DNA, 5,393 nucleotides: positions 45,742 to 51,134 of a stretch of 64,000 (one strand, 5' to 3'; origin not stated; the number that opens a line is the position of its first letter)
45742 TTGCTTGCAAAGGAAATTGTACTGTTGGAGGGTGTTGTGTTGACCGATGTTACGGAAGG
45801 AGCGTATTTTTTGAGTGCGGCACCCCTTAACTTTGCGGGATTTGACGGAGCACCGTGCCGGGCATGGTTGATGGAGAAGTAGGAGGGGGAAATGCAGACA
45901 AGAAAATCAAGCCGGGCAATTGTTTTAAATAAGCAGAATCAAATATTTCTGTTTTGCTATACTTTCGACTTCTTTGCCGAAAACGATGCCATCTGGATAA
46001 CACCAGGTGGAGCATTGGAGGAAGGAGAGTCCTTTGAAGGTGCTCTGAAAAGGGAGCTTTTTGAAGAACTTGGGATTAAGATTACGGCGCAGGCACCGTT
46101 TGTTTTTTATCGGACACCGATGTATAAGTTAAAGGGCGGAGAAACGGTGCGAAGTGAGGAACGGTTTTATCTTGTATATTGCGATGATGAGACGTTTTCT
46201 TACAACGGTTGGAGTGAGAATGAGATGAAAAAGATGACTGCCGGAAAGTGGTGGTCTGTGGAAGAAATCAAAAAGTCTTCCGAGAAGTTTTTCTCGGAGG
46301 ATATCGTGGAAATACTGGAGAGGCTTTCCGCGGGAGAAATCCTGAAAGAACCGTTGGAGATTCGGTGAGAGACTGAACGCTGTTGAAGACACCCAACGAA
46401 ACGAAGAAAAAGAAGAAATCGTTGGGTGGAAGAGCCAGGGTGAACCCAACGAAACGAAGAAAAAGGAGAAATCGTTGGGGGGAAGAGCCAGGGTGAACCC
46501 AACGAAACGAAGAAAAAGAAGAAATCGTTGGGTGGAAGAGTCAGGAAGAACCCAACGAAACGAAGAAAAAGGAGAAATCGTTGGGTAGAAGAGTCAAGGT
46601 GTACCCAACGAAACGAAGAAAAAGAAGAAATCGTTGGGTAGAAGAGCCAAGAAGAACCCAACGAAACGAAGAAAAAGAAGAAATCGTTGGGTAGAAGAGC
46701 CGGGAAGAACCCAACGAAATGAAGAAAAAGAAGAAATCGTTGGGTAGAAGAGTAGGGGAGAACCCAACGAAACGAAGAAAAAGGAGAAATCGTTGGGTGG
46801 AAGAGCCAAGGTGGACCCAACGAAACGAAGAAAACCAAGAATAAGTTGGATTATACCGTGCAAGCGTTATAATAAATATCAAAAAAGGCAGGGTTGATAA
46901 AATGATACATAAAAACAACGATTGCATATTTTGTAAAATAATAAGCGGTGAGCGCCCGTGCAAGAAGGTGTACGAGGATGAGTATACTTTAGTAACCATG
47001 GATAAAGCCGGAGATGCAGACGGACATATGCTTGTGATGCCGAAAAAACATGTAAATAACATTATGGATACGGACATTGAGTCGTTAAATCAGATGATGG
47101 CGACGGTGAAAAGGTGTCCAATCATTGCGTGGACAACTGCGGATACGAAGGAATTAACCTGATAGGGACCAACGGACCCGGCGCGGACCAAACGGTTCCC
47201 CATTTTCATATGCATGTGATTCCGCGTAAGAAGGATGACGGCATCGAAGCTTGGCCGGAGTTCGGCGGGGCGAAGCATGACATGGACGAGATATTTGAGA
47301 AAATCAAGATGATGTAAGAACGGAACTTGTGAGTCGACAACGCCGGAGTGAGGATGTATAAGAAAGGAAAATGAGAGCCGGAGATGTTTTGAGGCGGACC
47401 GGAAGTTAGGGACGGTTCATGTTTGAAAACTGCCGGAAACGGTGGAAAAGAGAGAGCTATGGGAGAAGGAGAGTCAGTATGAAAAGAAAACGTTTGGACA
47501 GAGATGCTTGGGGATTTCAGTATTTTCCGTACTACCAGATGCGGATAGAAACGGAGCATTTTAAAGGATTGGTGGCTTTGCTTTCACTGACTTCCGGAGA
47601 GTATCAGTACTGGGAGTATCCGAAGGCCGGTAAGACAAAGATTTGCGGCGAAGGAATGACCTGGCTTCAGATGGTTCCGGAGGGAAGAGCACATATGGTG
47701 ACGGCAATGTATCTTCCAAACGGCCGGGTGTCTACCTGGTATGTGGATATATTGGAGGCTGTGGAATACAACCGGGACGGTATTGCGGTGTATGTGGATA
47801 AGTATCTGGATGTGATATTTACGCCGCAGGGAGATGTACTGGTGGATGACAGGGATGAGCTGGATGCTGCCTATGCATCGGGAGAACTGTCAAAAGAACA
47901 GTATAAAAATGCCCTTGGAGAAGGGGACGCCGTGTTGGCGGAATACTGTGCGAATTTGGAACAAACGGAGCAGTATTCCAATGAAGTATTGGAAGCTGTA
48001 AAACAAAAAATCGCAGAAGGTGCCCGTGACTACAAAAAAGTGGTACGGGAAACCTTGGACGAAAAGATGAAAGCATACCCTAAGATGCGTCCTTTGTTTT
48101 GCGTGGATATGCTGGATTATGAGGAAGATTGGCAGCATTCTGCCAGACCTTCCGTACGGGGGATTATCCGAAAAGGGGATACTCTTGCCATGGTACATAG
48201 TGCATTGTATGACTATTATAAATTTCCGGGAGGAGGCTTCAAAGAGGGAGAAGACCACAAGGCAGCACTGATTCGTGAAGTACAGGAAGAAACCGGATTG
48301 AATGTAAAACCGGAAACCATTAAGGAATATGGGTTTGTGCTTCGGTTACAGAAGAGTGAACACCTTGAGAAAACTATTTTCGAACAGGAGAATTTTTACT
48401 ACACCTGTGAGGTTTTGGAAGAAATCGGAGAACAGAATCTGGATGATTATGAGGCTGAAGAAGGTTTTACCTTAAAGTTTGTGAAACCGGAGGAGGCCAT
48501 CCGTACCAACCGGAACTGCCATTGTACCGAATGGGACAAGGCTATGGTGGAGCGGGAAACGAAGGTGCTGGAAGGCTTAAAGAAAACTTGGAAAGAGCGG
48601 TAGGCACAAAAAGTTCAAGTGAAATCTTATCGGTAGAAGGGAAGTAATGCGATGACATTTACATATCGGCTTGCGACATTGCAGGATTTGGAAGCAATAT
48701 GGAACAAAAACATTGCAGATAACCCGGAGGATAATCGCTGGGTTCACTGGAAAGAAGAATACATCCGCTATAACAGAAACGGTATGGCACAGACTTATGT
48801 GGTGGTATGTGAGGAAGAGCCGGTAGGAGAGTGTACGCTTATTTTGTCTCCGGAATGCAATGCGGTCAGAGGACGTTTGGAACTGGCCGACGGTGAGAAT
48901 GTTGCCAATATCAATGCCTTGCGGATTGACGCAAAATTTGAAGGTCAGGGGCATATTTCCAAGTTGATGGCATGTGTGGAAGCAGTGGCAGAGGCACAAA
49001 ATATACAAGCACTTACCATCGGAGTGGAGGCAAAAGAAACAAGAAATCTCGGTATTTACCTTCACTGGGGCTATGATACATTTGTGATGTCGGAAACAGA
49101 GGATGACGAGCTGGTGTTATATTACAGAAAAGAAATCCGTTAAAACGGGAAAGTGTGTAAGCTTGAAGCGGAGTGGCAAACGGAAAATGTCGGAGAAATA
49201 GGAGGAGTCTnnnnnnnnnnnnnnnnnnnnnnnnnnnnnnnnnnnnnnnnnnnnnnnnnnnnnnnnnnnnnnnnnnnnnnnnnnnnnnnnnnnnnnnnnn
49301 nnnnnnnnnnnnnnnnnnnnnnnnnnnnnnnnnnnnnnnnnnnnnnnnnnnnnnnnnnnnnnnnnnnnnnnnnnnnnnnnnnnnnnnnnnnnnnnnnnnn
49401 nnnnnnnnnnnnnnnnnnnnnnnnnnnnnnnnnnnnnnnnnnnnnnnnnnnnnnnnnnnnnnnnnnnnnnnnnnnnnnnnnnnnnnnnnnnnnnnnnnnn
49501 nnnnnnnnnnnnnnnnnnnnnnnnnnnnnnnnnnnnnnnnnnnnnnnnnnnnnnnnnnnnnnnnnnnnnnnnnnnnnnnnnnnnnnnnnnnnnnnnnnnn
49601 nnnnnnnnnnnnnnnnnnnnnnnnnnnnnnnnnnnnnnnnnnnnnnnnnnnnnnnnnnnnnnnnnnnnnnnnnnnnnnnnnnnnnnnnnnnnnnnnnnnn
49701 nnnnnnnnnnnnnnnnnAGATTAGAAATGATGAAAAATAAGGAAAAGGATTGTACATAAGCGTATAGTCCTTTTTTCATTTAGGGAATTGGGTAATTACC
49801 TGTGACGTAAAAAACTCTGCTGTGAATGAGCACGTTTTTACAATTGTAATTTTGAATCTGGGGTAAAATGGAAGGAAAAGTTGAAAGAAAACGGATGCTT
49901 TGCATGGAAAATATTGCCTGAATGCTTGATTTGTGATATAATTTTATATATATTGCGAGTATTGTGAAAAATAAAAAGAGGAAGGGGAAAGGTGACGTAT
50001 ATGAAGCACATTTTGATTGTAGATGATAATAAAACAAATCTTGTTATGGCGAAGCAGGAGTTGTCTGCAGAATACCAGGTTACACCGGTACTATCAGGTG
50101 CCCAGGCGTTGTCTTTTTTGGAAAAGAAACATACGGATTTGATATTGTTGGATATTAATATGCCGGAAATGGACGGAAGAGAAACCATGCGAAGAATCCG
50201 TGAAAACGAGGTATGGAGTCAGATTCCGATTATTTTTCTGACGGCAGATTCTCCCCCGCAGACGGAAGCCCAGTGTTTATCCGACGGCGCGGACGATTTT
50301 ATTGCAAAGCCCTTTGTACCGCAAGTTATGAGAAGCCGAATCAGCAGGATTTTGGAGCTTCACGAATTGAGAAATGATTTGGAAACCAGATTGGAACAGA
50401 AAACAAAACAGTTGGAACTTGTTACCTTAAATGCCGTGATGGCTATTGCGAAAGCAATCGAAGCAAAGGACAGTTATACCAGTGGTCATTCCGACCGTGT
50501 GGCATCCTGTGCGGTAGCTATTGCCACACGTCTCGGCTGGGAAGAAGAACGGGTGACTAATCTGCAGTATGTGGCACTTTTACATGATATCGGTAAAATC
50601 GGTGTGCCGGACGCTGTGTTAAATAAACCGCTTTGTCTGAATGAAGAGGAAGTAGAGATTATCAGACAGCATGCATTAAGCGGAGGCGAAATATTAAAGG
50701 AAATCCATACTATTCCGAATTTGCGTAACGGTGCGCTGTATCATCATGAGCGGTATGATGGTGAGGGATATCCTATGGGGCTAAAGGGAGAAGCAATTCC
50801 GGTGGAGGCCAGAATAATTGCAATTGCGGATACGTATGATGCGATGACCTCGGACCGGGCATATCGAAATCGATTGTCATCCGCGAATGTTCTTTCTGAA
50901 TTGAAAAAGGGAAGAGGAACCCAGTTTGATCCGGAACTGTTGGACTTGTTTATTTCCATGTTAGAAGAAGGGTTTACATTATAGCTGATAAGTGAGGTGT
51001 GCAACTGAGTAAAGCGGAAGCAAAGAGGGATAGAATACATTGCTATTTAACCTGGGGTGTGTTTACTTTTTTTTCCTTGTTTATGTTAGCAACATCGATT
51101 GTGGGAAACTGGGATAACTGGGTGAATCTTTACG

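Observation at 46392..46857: An exactly periodic array of nine 53-bp hairpin units in the NUDIX-HIT intergenic gap is neither a CRISPR array nor a coding repeat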

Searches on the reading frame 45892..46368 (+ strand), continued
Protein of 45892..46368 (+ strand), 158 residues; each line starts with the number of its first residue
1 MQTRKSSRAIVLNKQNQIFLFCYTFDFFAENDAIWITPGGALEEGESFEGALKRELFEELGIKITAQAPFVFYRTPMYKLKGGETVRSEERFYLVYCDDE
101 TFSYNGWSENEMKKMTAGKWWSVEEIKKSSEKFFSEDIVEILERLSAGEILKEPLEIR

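Call 43: find_encoding_contigs(protein=P0075, flank=3000, max_places=2)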
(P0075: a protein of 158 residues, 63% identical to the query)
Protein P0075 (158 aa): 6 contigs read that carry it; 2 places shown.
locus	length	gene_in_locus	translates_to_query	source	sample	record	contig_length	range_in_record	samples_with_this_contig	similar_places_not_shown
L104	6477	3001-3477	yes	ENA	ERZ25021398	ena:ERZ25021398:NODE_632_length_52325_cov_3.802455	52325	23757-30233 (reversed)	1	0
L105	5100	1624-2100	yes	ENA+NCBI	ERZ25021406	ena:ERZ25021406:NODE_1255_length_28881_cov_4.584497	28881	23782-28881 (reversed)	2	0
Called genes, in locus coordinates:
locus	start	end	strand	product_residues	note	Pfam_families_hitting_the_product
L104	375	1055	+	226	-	PF00037:Fer4 (faint), PF12800:Fer4_4 (faint), PF12838:Fer4_7 (faint), PF13484:Fer4_16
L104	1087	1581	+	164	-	PF12641:Flavodoxin_3 (weak), PF12724:Flavodoxin_5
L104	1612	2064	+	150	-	PF00578:AhpC-TSA, PF08534:Redoxin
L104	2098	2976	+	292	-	PF00005:ABC_tran (weak), PF13175:AAA_15, PF13304:AAA_21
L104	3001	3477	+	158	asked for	PF00293:NUDIX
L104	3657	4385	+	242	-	PF02195:ParB_N (weak)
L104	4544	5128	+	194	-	PF02659:Mntp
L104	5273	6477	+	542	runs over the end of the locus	PF04542:Sigma70_r2, PF04545:Sigma70_r4 (weak), PF08281:Sigma70_r4_2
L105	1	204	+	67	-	?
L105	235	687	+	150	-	PF00578:AhpC-TSA, PF08534:Redoxin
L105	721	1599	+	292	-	PF00005:ABC_tran (weak), PF13175:AAA_15, PF13304:AAA_21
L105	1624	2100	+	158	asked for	PF00293:NUDIX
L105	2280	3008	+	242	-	PF02195:ParB_N (weak)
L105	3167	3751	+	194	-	PF02659:Mntp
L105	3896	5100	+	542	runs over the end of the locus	PF04542:Sigma70_r2, PF04545:Sigma70_r4 (weak), PF08281:Sigma70_r4_2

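Call 67: list_cluster_members(proteins=[P0001, P0035, P0003, P0055, P0057])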
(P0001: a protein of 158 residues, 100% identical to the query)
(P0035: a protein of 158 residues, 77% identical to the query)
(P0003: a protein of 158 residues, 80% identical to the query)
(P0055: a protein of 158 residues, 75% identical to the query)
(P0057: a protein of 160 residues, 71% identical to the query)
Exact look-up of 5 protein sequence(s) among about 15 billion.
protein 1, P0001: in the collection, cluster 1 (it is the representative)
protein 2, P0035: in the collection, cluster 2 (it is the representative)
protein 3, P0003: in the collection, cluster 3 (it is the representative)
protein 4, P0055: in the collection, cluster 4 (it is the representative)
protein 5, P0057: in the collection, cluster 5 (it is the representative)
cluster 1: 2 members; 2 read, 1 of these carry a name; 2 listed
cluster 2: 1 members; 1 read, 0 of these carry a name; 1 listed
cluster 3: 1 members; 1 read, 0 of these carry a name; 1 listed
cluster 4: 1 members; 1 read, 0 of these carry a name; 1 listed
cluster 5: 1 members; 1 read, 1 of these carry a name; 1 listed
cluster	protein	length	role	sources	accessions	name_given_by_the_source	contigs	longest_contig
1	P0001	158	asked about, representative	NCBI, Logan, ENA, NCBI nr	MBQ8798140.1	MAG: NUDIX domain-containing protein [Lachnospiraceae bacterium] | NUDIX domain-containing protein [Lachnospiraceae bacterium]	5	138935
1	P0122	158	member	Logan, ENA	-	-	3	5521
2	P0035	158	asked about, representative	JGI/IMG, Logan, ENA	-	-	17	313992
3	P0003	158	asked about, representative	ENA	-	-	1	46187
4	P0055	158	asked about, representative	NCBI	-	-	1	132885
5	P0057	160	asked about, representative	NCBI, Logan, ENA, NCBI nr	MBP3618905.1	MAG: NUDIX domain-containing protein [Lachnospiraceae bacterium] | NUDIX domain-containing protein [Lachnospiraceae bacterium]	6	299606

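Call 68: find_encoding_contigs(protein=P0122, flank=4000, max_places=5)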
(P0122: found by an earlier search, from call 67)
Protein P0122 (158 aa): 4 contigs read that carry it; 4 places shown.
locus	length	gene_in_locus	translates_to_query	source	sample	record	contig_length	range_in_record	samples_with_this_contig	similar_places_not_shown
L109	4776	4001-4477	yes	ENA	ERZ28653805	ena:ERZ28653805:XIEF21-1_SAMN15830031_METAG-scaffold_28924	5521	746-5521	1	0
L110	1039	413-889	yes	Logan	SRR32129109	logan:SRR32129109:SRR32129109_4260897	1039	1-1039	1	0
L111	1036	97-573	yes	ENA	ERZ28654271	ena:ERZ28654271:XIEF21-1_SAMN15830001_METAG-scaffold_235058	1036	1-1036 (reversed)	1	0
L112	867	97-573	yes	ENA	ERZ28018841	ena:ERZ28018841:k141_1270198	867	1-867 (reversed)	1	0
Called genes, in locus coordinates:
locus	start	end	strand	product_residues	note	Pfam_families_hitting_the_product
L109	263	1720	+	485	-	PF05958:tRNA_U5-meth_tr (weak), PF02475:TRM5-TYW2_MTfase (weak), PF03602:Cons_hypoth95 (weak), PF05175:MTS, PF01555:N6_N4_Mtase (weak), PF13847:Methyltransf_31, PF13649:Methyltransf_25, PF05958:tRNA_U5-meth_tr, +1 more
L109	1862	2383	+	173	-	PF13302:Acetyltransf_3, PF00583:Acetyltransf_1, PF13420:Acetyltransf_4 (weak)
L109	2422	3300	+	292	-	PF00892:EamA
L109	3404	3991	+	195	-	PF04199:Cyclase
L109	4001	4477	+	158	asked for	PF00293:NUDIX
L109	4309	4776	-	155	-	?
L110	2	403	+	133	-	?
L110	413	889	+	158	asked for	PF00293:NUDIX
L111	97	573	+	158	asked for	PF00293:NUDIX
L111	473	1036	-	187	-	?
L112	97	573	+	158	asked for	PF00293:NUDIX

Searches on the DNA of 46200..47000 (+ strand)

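Call 6: search_rna_families(source=window, start=46200, end=47000, threshold=evalue, max_evalue=10)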
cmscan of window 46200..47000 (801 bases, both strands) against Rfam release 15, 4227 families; matches with E-value up to 10: 5.
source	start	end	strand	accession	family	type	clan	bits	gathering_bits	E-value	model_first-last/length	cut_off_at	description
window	46226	46333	+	RF00516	ylbH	Cis-reg; leader;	-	21.7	50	0.03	1-122/122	no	ylbH leader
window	46225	46295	-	RF03430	MIR5294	Gene; miRNA;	-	14.6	115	6.5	1-111/111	no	MIR5294 microRNA precursor family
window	46715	46772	+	RF01306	sR52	Gene; snRNA; snoRNA; CD-box;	-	14.2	50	2.8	1-60/60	no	Small nucleolar RNA sR52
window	46217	46294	+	RF01170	snoU61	Gene; snRNA; snoRNA; CD-box;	CL00067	13.9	55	9.2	1-84/84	no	Small nucleolar RNA U61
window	46793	46906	-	RF02706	TeloSII_ncR30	Gene; sRNA;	-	11.1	86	6.3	1-226/226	no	TeloSII non coding RNA 30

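Call 51: search_dna_similar(query=window:46380-46870:+, collection=plasmids, mode=distant, max_evalue=0.001, max_rows=15)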
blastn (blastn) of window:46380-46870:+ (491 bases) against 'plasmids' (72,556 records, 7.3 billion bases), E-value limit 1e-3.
Records with a match: 1; places in all: 1; records where one place covers at least 80% of the query: 0.
Best place of each record, by identity: 60-80% 1.
By first word of the organism name: Virgibacillus 1.
By predicted mobility (MOB-suite, as given by PLSDB): non-mobilizable 1.
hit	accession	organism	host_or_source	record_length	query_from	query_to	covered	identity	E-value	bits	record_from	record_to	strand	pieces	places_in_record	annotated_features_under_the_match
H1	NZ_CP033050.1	Virgibacillus halodenitrificans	cell culture,Red Sea lagoons-Mangrove ...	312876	130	250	25%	74.0%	2e-4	55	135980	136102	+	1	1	S8 family peptidase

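Call 52: search_dna_similar(query=window:46380-46870:+, collection=phages, mode=distant, max_evalue=0.001, max_rows=15)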
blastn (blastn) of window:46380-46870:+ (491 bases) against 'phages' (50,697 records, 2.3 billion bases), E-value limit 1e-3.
No match.
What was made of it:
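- On Plasmid or phage iteron origin or partition centromere: Nothing matches among plasmids or phages (calls 51, 52).
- Tried and rejected: BLAST against phages and plasmids (calls 51, 52).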

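Call 72: search_rna_families(sources=[L101, L088, L097, L102, L090, L007, L008], threshold=evalue, max_evalue=1)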
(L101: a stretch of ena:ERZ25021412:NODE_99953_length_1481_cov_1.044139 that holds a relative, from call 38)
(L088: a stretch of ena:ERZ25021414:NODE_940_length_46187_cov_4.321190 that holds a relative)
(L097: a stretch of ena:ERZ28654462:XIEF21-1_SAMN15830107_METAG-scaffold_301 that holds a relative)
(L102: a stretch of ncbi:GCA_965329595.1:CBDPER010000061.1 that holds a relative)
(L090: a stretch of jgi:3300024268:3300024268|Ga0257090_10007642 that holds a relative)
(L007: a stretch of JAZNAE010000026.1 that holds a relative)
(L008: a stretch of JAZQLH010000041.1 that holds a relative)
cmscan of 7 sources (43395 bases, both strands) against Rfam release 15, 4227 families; matches with E-value up to 1: 3.
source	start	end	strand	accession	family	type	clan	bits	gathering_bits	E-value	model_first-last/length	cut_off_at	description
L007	4079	4151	-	RF00005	tRNA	Gene; tRNA;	CL00001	68.6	29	5.3e-13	1-71/71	no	tRNA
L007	3977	4050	-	RF00005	tRNA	Gene; tRNA;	CL00001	64.3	29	7.9e-12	1-71/71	no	tRNA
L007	3976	4050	+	RF04354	Plastid-ycf2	Cis-reg;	-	29.3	65.7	0.037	1-75/75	no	Plastid-ycf2 5UTR RNA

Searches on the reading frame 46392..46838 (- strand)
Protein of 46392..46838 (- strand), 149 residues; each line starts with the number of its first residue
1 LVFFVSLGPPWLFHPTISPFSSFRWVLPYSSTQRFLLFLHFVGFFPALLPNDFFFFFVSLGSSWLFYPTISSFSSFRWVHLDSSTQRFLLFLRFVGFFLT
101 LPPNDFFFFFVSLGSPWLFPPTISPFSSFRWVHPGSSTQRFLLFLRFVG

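Call 37: find_homologous_proteins(query=window:46392-46838:-, max_evalue=0.001)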
Query window:46392-46838:- (149 aa): 1 proteins with E <= 0.001 among 732 candidates.
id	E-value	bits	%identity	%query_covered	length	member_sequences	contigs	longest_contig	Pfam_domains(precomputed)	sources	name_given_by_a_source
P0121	9.2e-9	54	44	72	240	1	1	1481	-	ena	-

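Call 38: find_encoding_contigs(protein=P0121, flank=3000, max_places=3)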
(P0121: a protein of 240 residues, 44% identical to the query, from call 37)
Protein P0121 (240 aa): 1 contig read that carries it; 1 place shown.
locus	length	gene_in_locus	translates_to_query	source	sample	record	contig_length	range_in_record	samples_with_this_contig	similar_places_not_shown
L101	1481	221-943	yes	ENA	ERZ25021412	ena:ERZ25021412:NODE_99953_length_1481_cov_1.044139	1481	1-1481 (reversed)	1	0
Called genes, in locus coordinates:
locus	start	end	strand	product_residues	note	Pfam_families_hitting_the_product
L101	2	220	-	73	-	?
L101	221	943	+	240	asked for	-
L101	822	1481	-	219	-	?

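Call 88: search_protein_representatives(protein=window:46392-46838:-)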
Query: 149 residues. Proteins with E-value up to 0.001 (for the whole library): 8; up to 1e-10: 4; up to 1e-30: 1. The best 8 are listed.
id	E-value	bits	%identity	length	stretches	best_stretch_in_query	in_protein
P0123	1.1e-34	136.4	43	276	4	12-149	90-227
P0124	2.9e-23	99.2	54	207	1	7-134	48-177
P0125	7.3e-18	81.6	53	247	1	29-139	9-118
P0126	3.0e-13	66.6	49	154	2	32-149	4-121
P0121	2.9e-09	53.6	43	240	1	33-135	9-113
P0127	4.0e-05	40.2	57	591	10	63-79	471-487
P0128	4.2e-05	40.1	25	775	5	7-114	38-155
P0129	5.4e-05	39.8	36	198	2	93-142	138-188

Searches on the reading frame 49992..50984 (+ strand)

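Call 60: search_protein_families(library=pfam, proteins=[window:49992-50984:+], max_evalue=0.00001)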
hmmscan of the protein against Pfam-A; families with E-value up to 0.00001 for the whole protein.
window:49992-50984:+ (330 aa): 3 families
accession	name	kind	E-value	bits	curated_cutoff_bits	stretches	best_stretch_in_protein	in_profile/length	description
PF13487.12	HD_5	-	4.3e-37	127.9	27.2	1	153-316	4-170/170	HD domain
PF00072.30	Response_reg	-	7.5e-27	94.1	30.2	1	7-117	1-110/111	Response regulator receiver domain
PF01966.28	HD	-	1.9e-20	73.7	22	1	164-285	2-116/116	HD domain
